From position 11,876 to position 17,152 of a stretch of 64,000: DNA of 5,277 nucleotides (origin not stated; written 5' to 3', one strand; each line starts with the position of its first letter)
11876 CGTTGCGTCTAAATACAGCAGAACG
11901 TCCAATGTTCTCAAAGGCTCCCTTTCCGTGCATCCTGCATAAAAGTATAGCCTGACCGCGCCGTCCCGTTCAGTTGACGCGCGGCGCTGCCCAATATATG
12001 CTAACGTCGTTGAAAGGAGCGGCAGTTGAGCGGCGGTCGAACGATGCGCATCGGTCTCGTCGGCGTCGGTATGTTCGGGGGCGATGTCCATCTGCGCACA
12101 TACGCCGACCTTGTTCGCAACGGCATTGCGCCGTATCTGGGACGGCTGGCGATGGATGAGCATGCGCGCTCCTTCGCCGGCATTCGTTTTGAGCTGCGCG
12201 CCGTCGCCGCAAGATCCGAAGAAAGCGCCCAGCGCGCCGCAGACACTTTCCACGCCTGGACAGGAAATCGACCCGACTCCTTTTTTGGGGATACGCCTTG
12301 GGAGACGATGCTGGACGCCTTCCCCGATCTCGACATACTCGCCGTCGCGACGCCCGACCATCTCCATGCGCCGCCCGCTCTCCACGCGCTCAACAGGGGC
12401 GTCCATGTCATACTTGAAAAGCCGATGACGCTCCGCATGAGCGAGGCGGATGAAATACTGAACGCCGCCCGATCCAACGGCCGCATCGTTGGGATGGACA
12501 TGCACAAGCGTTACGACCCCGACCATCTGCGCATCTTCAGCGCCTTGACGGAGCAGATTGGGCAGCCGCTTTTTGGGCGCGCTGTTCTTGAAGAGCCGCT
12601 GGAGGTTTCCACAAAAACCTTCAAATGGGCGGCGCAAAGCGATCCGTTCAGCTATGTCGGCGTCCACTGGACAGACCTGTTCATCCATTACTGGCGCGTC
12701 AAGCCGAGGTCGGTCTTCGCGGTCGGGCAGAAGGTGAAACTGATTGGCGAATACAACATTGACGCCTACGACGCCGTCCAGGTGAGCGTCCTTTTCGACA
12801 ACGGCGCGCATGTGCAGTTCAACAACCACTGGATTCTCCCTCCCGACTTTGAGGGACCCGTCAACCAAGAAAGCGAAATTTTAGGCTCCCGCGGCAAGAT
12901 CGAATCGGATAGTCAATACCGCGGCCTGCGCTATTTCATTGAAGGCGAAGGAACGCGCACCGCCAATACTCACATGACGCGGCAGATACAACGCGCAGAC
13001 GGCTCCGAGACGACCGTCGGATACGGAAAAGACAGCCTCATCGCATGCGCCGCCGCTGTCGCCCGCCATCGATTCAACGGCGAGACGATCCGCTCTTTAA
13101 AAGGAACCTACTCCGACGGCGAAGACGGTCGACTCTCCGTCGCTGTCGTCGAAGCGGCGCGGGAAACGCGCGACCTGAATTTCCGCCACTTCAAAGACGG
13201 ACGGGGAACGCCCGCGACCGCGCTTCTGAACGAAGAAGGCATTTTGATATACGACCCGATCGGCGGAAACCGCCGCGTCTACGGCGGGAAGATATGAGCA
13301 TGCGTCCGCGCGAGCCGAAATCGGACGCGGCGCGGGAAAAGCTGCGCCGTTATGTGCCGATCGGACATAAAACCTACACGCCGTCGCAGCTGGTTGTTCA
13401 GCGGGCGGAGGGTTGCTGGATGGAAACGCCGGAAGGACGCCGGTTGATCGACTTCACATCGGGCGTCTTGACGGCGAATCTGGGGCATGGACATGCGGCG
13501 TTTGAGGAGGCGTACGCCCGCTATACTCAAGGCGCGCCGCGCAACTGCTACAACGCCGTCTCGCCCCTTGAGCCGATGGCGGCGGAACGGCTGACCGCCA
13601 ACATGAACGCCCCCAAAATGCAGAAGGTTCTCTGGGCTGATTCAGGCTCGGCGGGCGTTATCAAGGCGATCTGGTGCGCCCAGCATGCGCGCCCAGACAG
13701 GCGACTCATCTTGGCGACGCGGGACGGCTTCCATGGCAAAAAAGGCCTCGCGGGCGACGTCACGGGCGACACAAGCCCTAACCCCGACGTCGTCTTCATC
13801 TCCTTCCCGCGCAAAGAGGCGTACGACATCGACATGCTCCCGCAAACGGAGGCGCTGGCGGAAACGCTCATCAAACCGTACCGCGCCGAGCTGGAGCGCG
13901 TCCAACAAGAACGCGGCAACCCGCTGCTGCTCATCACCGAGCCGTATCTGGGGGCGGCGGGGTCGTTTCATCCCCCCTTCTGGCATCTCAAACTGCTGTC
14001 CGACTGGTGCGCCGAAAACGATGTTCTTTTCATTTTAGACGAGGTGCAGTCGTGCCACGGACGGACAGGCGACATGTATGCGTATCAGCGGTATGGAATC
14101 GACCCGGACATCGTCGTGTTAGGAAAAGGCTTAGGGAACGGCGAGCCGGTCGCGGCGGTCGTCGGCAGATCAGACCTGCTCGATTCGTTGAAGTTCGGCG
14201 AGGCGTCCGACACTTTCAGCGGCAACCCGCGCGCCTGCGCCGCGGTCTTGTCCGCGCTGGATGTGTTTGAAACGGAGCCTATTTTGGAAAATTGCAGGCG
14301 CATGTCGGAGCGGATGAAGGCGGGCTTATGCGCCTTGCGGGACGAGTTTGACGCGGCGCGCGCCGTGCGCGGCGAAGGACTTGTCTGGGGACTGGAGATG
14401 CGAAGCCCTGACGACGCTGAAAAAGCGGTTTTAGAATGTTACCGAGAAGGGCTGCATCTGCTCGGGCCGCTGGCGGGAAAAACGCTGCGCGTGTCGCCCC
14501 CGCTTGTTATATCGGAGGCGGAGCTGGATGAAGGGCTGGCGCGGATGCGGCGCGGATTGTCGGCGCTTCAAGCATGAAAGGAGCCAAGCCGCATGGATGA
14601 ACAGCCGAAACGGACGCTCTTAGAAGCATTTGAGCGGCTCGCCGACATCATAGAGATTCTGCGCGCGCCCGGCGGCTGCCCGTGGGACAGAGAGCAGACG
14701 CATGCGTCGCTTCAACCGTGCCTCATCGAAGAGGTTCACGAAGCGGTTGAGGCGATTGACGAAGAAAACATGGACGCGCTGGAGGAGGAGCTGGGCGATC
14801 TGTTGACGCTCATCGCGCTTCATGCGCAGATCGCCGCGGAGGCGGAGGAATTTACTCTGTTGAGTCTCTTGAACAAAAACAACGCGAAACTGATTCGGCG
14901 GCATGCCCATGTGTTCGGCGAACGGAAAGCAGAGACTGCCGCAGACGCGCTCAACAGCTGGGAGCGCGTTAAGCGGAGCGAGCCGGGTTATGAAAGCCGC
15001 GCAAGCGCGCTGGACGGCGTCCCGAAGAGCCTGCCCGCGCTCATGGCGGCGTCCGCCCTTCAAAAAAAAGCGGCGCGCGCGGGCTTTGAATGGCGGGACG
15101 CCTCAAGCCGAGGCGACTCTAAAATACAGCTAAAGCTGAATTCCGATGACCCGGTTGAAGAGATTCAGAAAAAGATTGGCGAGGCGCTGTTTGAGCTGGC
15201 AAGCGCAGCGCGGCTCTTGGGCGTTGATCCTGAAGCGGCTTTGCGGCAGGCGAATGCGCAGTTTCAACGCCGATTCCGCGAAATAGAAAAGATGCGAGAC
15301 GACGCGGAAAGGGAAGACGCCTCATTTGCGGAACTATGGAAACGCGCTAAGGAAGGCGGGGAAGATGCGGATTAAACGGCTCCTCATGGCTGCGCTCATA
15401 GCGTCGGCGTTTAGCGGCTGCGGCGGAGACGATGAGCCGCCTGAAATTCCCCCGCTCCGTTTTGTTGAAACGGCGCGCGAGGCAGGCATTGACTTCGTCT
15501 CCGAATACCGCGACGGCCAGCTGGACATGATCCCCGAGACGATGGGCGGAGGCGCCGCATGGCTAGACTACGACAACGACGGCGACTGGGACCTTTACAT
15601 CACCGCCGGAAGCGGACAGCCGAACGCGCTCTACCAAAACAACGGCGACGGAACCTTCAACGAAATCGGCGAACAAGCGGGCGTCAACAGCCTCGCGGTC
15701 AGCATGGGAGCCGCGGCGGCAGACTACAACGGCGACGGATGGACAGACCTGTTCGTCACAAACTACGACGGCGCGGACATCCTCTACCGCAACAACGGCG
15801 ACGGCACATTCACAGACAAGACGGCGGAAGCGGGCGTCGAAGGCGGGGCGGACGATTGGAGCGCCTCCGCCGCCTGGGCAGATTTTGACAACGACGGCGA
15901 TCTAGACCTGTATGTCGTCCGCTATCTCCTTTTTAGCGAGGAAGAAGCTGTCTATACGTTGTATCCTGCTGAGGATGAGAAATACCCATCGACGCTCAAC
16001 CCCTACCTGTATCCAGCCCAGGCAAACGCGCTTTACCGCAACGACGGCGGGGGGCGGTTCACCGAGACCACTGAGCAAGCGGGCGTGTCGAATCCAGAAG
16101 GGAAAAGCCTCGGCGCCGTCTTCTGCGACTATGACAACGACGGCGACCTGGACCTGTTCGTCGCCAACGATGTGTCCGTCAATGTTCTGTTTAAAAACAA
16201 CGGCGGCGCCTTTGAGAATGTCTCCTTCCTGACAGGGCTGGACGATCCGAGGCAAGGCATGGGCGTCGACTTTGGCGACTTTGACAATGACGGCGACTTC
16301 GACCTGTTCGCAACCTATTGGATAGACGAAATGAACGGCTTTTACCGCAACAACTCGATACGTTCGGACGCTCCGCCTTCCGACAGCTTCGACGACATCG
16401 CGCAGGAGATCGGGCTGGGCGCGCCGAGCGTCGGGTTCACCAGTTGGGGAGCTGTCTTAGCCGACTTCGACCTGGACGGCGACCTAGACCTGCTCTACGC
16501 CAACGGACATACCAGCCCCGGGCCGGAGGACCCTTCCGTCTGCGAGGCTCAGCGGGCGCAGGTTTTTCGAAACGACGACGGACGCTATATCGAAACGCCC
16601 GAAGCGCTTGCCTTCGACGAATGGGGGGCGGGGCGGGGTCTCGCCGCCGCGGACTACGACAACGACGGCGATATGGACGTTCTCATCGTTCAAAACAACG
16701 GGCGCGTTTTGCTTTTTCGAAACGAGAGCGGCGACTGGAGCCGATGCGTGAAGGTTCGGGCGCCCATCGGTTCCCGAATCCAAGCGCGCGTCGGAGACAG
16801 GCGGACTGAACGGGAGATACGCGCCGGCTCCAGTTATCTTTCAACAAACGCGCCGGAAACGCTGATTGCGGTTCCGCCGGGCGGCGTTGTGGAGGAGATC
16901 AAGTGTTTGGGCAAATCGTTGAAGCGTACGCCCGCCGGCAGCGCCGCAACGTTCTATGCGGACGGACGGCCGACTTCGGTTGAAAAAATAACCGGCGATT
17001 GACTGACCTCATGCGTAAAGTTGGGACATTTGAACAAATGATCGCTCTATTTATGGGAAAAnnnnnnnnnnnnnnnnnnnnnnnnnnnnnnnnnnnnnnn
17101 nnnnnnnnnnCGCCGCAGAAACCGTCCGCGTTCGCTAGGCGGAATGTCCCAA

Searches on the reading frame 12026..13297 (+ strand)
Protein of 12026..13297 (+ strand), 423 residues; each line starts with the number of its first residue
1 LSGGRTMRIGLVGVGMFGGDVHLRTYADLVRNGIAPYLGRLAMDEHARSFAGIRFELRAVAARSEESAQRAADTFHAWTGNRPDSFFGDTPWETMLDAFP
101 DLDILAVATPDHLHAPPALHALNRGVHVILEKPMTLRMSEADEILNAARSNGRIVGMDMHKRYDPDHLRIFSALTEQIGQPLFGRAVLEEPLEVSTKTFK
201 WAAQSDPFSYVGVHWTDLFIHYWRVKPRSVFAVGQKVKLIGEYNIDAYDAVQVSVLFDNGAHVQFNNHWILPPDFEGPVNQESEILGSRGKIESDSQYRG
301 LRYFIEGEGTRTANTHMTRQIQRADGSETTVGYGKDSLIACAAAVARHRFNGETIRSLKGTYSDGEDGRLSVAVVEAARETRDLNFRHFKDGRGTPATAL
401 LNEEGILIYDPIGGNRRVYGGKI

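Call 10: search_protein_families(library=pfam, proteins=[window:12026-13297:+], max_evalue=0.001)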
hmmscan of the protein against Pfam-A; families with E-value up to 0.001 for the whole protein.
window:12026-13297:+ (423 aa): 2 families
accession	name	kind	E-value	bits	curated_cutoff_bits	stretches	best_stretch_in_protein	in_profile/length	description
PF01408.29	GFO_IDH_MocA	-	4.8e-20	72.9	24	1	7-157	1-118/120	Oxidoreductase family, NAD-binding Rossmann fold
PF22725.1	GFO_IDH_MocA_C3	-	3.3e-09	37.2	27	1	177-293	12-124/124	GFO/IDH/MocA C-terminal domain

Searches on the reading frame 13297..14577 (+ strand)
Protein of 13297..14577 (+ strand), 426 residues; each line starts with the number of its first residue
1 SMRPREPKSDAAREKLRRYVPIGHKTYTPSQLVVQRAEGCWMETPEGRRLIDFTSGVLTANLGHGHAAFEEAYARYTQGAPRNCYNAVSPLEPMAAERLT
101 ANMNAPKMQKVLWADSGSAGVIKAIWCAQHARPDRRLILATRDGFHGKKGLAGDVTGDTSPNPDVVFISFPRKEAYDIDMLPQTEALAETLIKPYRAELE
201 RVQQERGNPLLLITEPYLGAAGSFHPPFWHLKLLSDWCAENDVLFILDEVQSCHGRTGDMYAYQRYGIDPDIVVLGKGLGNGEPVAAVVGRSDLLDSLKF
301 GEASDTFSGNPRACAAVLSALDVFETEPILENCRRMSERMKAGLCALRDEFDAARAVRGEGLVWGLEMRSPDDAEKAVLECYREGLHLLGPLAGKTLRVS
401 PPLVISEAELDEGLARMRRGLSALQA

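Call 10: search_protein_families(library=pfam, proteins=[window:13297-14577:+], max_evalue=0.001)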
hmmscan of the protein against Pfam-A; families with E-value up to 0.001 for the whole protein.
window:13297-14577:+ (426 aa): 1 family
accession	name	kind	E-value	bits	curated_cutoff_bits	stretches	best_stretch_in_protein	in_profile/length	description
PF00202.27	Aminotran_3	-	4e-73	246.8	30.5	1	26-419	5-401/403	Aminotransferase class-III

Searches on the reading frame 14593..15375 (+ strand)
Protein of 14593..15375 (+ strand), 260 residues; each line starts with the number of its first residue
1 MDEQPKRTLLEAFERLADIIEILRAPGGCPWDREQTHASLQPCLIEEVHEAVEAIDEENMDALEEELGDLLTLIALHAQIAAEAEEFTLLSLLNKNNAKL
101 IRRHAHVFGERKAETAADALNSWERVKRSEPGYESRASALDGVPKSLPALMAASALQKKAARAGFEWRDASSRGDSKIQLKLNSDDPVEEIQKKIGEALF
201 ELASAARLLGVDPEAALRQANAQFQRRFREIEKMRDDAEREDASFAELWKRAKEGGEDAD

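Call 10: search_protein_families(library=pfam, proteins=[window:14593-15375:+], max_evalue=0.001)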
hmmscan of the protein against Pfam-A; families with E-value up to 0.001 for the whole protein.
window:14593-15375:+ (260 aa): 1 family
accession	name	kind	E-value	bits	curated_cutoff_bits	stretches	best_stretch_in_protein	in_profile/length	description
PF03819.22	MazG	-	6.2e-23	81.3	22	1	35-108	1-74/74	MazG nucleotide pyrophosphohydrolase domain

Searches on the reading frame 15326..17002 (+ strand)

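Call 10: search_protein_families(library=pfam, proteins=[window:15326-17002:+], max_evalue=0.001)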
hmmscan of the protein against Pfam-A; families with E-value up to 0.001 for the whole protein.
window:15326-17002:+ (558 aa): 3 families
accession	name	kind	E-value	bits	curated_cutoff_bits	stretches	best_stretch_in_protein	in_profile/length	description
PF13517.12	FG-GAP_3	-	6.4e-51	171.2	26.9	6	133-197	1-61/61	FG-GAP-like repeat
PF01839.29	FG-GAP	-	6e-15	55.2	22.1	2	129-159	5-31/37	FG-GAP repeat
PF20009.4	GEVED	-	0.00018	22.7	24.4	0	182-258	3-64/78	GEVED domain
